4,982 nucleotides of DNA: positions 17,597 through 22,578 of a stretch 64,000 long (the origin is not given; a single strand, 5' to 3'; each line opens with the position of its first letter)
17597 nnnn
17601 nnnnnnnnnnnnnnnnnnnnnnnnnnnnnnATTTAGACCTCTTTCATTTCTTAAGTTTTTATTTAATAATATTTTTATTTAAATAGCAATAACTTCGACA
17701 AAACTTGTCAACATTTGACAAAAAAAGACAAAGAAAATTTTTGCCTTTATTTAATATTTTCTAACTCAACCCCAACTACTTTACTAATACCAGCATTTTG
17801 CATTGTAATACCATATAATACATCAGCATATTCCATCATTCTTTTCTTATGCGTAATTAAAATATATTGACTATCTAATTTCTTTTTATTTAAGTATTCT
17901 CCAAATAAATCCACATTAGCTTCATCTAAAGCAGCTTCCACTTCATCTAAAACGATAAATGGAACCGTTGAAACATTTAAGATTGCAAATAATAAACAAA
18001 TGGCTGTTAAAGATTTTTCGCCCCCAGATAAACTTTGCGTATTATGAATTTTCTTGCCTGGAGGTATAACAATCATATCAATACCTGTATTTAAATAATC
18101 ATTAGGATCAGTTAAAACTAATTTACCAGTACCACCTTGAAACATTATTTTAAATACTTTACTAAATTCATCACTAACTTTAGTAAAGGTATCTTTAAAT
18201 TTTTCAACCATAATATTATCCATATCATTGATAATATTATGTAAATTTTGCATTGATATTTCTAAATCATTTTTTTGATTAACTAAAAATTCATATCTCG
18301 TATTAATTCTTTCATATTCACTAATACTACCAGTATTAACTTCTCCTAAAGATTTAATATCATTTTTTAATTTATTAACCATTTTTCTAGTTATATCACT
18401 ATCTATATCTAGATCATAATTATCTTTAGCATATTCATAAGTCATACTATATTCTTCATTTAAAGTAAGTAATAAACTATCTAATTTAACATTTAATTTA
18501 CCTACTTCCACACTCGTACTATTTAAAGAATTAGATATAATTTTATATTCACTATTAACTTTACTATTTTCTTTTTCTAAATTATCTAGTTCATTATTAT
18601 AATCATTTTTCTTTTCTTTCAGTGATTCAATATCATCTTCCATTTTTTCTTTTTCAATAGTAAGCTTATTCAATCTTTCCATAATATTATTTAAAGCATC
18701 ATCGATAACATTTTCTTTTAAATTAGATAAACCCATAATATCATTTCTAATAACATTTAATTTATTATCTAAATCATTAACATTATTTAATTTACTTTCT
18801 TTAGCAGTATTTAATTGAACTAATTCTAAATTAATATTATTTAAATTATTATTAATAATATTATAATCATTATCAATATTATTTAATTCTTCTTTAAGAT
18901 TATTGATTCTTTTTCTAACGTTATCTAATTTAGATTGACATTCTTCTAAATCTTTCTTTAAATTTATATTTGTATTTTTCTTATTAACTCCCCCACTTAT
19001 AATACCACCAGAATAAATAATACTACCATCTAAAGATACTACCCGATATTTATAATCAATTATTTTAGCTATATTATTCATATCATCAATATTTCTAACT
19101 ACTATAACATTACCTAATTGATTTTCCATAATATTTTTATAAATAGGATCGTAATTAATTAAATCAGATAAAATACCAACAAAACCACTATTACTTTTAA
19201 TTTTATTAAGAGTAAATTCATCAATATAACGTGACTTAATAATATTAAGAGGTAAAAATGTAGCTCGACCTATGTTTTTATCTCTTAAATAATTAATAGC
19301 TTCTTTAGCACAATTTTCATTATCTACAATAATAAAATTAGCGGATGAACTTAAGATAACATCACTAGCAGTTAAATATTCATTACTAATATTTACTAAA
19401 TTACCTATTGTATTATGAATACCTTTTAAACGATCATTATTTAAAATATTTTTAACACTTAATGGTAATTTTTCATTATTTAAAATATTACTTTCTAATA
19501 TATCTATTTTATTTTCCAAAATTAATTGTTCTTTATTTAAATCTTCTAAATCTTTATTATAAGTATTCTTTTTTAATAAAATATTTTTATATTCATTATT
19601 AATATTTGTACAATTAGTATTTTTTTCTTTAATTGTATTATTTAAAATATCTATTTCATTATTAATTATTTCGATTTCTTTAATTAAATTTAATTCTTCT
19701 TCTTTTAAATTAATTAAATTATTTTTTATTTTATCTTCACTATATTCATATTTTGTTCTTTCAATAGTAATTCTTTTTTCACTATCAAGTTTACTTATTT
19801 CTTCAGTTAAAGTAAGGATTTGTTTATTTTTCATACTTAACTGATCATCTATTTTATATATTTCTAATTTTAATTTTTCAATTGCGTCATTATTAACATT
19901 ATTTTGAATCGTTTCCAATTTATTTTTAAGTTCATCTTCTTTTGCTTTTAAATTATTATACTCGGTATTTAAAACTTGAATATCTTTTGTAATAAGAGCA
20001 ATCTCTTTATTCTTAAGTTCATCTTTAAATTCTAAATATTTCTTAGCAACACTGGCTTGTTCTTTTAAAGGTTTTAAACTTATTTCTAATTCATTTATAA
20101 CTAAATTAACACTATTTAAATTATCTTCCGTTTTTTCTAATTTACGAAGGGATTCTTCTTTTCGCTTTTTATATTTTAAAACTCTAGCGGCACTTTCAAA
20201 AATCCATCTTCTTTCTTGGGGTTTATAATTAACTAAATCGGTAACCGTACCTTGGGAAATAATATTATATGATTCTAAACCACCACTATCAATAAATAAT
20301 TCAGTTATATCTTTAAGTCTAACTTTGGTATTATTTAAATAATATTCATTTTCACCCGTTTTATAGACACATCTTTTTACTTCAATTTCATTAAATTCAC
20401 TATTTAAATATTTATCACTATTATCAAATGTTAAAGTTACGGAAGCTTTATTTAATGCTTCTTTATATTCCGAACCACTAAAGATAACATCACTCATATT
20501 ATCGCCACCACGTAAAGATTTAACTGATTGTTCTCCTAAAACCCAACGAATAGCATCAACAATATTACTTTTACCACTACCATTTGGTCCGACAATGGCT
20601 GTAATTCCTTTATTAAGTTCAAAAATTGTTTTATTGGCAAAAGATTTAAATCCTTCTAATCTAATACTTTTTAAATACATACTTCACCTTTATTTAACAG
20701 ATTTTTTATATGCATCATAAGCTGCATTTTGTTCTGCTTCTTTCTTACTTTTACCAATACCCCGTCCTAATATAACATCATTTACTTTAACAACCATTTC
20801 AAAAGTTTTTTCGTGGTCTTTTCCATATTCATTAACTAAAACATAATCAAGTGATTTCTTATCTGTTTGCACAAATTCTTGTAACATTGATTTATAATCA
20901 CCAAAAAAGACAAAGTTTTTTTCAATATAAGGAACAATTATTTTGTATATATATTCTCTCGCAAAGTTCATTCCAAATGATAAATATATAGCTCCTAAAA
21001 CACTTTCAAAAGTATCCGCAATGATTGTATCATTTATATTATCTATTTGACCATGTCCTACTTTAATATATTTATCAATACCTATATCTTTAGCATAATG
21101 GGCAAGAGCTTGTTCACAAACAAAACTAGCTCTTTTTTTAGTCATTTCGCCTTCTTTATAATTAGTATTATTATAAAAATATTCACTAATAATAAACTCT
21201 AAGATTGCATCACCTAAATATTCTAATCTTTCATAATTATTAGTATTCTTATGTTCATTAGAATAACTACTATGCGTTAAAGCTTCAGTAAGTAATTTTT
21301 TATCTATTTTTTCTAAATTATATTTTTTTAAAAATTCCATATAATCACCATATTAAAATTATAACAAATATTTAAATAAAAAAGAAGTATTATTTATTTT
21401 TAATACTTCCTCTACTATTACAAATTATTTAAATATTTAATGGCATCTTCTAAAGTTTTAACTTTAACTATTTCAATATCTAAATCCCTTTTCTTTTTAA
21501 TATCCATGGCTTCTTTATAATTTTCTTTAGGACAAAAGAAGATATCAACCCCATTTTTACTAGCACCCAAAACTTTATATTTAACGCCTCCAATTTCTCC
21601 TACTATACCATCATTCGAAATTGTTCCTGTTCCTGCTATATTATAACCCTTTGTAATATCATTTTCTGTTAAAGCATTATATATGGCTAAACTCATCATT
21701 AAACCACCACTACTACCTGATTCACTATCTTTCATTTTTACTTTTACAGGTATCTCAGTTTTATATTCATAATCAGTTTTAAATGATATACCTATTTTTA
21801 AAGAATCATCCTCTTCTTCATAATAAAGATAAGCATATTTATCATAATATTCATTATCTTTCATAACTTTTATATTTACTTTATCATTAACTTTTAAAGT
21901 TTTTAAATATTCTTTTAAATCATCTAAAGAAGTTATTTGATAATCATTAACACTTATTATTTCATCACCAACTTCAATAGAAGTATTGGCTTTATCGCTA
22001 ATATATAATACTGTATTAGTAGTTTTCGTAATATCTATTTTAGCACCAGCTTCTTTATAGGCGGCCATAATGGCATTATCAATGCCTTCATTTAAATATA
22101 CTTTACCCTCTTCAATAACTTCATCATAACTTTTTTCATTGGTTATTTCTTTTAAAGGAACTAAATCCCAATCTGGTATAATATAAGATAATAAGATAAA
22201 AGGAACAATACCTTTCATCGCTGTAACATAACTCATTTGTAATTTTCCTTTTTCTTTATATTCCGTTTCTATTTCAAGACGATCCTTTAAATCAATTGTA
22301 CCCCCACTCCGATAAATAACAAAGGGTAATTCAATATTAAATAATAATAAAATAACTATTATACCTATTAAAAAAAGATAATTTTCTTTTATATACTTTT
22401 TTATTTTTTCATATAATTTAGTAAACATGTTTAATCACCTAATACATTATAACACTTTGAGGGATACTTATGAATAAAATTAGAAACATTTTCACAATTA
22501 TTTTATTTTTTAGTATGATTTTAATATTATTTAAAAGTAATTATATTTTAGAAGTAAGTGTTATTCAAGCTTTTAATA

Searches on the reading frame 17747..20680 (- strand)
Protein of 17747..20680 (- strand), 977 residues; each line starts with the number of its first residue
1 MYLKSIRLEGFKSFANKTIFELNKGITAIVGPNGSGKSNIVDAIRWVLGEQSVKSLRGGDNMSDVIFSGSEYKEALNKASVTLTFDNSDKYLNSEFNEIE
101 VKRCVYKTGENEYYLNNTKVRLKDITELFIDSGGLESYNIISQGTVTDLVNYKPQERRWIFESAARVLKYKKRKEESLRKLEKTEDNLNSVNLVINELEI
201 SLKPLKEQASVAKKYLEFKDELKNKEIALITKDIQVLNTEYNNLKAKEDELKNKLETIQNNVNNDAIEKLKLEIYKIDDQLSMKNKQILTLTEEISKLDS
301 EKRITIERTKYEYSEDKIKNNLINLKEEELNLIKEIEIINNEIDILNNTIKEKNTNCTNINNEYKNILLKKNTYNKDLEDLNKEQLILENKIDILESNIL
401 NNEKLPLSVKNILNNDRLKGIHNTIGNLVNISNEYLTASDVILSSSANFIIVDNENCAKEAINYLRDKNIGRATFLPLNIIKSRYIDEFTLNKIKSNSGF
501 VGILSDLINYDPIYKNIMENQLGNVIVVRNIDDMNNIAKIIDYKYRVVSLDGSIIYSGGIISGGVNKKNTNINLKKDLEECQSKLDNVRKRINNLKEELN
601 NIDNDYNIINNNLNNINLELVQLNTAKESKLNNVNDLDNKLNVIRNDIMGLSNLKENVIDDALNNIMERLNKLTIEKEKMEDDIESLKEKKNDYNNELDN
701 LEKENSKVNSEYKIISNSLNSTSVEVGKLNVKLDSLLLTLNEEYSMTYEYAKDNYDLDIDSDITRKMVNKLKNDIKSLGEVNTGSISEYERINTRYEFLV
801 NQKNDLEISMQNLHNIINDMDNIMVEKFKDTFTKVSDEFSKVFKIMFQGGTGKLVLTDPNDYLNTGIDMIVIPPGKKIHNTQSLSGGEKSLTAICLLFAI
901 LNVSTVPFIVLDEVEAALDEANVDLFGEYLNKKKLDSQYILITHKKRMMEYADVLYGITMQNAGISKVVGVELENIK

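Call 22: search_protein_families(library=pfam, proteins=[window:17747-20680:-], max_evalue=0.001)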
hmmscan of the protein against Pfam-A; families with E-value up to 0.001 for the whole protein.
window:17747-20680:- (977 aa): 7 families
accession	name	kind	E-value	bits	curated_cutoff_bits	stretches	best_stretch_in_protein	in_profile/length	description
PF02463.25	SMC_N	-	1.9e-64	217.6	40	1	2-966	1-219/220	RecF/RecN/SMC N terminal domain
PF06470.18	SMC_hinge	-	4e-26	92.1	22.5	1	419-536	2-114/116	SMC proteins Flexible Hinge Domain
PF13476.12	AAA_23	-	2.6e-17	64.6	27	1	5-242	1-177/201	AAA domain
PF13304.12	AAA_21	-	1.2e-11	45.7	27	1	26-95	1-75/304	AAA domain, putative AbiEii toxin, Type IV TA system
PF13175.12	AAA_15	-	4.5e-10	40.1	32.1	1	1-289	1-287/374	AAA ATPase domain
PF13555.12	AAA_29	-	3.7e-07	30.2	27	1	6-48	4-46/61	P-loop containing region of AAA domain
PF17675.6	APG6_N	-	1.9e-06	28.8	45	0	660-740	45-125/132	Apg6 coiled-coil region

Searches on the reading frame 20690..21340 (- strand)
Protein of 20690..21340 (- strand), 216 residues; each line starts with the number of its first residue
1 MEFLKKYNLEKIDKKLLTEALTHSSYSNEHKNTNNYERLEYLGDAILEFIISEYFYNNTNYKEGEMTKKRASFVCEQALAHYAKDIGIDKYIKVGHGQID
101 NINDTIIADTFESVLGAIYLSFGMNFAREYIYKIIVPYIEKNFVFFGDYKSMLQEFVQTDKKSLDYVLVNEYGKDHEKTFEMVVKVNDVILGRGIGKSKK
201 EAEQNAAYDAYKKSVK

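Call 22: search_protein_families(library=pfam, proteins=[window:20690-21340:-], max_evalue=0.001)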
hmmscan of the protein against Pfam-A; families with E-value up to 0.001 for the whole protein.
window:20690-21340:- (216 aa): 4 families
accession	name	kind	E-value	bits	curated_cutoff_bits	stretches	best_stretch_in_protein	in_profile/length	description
PF14622.11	Ribonucleas_3_3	-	8.5e-37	126.6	35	1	13-137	1-126/128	Ribonuclease-III-like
PF00636.31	Ribonuclease_3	-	2.1e-25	89.9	27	1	37-122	1-101/102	Ribonuclease III domain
PF00035.32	dsrm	-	5.5e-20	72.2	23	1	149-213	1-65/66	Double-stranded RNA binding motif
PF22935.1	RM44_endonuclase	-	1.9e-05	25.2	27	1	5-118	11-139/139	Large ribosomal subunit protein mL44, endonuclease domain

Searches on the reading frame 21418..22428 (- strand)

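Call 22: search_protein_families(library=pfam, proteins=[window:21418-22428:-], max_evalue=0.001)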
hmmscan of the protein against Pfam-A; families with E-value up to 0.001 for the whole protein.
window:21418-22428:- (336 aa): 3 families
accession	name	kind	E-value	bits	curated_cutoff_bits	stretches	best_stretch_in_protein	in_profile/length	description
PF05362.19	Lon_C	-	4.8e-14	52.8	21.1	1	215-332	89-201/205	Lon protease (S16) C-terminal proteolytic domain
PF13180.12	PDZ_2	-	4.9e-09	36.8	27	1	148-193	27-72/80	PDZ domain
PF17820.7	PDZ_6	-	0.00023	21.3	27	1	151-188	16-52/54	PDZ domain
